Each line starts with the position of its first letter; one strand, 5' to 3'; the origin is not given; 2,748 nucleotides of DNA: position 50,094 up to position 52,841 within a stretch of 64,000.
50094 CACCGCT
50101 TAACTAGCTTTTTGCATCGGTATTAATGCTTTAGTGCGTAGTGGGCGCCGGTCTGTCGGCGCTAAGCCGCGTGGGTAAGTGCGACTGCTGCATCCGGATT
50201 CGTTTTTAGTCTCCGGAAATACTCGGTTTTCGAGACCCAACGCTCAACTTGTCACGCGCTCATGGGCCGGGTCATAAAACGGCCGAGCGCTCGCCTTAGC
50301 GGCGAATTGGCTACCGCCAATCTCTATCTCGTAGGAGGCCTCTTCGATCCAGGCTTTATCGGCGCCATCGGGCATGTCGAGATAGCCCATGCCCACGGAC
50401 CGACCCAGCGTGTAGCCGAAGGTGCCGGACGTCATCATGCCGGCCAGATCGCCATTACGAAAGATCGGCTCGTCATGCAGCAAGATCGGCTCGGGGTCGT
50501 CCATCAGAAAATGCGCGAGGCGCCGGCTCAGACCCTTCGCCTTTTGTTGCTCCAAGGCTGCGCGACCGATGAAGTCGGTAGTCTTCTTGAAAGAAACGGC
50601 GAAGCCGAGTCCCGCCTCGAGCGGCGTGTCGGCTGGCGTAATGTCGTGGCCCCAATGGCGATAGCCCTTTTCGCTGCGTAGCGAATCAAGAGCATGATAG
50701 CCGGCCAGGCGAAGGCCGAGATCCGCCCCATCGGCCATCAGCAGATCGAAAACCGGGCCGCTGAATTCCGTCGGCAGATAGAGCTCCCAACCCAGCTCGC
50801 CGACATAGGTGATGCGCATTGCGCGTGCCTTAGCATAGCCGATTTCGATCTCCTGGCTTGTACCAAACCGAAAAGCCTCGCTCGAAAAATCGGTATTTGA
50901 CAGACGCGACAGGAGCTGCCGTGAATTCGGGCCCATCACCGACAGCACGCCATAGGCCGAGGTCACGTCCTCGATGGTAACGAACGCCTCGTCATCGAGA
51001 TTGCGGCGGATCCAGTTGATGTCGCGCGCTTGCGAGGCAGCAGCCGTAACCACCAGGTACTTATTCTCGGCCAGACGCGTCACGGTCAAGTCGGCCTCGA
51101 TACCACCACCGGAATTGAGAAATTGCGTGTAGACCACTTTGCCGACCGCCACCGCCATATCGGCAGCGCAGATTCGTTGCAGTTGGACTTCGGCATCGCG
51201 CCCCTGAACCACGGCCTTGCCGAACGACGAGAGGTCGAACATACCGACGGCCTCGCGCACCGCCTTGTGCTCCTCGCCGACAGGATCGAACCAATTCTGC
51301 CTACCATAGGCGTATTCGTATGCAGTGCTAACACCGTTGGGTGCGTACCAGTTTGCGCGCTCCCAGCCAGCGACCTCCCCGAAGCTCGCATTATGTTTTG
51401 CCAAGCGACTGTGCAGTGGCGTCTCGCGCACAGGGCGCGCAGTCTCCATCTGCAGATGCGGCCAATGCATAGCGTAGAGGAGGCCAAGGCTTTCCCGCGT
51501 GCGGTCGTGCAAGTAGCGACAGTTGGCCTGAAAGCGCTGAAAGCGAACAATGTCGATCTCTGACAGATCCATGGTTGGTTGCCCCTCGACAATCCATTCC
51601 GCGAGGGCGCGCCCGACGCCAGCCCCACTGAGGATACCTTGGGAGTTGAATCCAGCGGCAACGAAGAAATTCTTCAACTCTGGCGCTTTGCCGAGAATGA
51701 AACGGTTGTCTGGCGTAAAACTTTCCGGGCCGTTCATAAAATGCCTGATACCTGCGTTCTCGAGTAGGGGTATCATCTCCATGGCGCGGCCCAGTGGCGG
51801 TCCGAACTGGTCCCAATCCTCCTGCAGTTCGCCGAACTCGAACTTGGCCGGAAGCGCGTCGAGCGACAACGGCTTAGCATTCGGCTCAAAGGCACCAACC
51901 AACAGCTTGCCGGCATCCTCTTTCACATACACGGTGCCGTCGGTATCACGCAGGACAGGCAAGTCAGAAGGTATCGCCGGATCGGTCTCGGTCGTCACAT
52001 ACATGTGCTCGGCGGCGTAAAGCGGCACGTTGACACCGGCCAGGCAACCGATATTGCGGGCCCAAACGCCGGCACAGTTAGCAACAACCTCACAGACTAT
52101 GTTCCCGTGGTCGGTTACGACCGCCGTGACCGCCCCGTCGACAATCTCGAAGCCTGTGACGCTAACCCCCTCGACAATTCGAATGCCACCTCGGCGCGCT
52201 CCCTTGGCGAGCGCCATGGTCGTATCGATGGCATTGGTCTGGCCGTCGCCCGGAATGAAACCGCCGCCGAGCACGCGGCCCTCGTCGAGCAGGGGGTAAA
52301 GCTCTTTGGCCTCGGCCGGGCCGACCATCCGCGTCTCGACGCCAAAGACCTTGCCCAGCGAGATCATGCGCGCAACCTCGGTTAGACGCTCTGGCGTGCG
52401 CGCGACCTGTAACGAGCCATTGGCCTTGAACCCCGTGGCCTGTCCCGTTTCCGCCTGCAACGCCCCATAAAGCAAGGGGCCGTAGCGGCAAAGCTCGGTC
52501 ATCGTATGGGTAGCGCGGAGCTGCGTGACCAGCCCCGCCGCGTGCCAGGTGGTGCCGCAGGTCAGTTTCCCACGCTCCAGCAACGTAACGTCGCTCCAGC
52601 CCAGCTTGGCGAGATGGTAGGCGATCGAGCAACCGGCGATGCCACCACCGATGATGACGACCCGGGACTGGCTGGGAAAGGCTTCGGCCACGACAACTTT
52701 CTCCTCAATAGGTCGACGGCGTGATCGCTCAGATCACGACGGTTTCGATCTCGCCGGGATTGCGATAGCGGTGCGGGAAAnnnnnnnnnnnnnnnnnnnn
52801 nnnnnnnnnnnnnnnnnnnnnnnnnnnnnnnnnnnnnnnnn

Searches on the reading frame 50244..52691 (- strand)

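Call 55: search_protein_families(library=pfam, proteins=[window:50244-52691:-], max_evalue=0.0001)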
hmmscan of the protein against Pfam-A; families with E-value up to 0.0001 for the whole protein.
window:50244-52691:- (815 aa): 8 families
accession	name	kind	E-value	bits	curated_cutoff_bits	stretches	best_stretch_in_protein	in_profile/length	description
PF01571.26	GCV_T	-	1.6e-83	280.3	25.6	1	426-698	1-255/255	Aminomethyltransferase folate-binding domain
PF01266.30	DAO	-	9.4e-70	236.3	27.9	1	10-366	1-353/353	FAD dependent oxidoreductase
PF08669.17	GCV_T_C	-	1.8e-20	73.1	25.9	1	723-807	1-80/80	Glycine cleavage T-protein C-terminal barrel domain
PF16350.10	FAO_M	-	6.5e-18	65.1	27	1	369-422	1-54/56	FAD dependent oxidoreductase central domain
PF13450.12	NAD_binding_8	-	4.3e-06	27.4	21.9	1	13-53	1-42/68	NAD(P)-binding Rossmann-like domain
PF07992.20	Pyr_redox_2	-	1.9e-05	24.7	26.1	0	10-42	144-175/291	Pyridine nucleotide-disulphide oxidoreductase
PF00890.30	FAD_binding_2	-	3e-05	23.8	20.4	1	11-58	2-48/414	FAD binding domain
PF00070.33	Pyr_redox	-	3.9e-05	24.5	22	0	10-42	1-32/82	Pyridine nucleotide-disulphide oxidoreductase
